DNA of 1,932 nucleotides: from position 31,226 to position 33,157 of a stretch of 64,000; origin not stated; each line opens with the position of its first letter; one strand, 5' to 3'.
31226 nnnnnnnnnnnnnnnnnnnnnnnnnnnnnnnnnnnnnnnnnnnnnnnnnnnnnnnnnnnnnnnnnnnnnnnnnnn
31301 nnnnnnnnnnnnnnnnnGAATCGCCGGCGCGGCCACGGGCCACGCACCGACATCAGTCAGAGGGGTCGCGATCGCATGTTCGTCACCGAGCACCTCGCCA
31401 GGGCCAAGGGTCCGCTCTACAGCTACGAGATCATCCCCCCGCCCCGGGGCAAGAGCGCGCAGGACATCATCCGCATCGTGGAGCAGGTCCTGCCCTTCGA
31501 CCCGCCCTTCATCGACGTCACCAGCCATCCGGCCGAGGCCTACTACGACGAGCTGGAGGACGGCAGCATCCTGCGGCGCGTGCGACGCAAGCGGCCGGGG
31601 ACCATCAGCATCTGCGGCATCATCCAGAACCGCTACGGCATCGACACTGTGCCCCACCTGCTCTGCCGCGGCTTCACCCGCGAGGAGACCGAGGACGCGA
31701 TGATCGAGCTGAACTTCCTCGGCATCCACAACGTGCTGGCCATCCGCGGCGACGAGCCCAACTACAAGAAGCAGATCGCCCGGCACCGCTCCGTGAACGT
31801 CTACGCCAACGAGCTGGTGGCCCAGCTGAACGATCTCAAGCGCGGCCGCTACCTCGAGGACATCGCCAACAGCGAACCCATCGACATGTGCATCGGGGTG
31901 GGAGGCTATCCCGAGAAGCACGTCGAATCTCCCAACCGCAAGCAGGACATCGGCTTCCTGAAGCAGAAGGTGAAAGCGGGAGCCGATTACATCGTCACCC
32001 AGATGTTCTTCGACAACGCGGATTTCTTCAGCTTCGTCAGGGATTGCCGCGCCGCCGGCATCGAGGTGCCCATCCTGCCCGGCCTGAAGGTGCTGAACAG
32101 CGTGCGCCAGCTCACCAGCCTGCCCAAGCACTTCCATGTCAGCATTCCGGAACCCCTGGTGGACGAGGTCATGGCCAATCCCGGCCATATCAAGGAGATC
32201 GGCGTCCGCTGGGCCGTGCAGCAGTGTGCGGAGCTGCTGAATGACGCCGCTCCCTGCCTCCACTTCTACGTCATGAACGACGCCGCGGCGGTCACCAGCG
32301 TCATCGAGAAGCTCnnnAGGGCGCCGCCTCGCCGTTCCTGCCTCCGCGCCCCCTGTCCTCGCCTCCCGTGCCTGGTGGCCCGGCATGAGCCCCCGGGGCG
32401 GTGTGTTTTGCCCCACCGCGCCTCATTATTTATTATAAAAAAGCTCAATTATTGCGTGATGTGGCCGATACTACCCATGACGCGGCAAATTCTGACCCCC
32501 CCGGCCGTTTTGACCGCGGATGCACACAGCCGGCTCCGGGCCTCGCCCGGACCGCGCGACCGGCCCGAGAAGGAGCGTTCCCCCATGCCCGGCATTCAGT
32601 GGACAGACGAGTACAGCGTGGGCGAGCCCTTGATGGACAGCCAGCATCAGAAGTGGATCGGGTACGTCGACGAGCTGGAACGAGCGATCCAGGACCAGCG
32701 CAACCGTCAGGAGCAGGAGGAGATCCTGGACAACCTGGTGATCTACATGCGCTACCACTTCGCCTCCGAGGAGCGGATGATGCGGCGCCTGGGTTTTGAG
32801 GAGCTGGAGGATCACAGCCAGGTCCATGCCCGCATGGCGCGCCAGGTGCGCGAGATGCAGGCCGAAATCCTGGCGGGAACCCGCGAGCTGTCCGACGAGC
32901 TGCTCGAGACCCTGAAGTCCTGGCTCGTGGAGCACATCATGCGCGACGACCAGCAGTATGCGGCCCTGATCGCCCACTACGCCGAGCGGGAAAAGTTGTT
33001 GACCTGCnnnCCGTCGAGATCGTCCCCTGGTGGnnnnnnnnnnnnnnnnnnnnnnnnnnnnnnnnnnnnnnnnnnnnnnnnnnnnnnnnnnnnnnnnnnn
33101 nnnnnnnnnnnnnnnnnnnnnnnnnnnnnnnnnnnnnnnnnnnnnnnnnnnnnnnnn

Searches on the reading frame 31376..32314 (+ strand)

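Call 6: search_protein_families(library=pfam, proteins=[window:31376-32314:+])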
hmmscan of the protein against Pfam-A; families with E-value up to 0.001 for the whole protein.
window:31376-32314:+ (313 aa): 1 family
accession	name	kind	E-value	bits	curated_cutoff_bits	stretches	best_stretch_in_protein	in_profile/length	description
PF02219.23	MTHFR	-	3.3e-62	210.9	24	1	7-313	5-286/287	Methylenetetrahydrofolate reductase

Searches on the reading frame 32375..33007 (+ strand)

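Call 38: search_protein_families(library=pfam, proteins=[window:32375-33007:+], max_evalue=0.00001)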
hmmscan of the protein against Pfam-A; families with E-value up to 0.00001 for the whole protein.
window:32375-33007:+ (211 aa): 1 family
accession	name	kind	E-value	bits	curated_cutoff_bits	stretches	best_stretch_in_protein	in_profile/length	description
PF01814.28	Hemerythrin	-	3.9e-14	53.6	25.3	1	86-198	5-126/127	Hemerythrin HHE cation binding domain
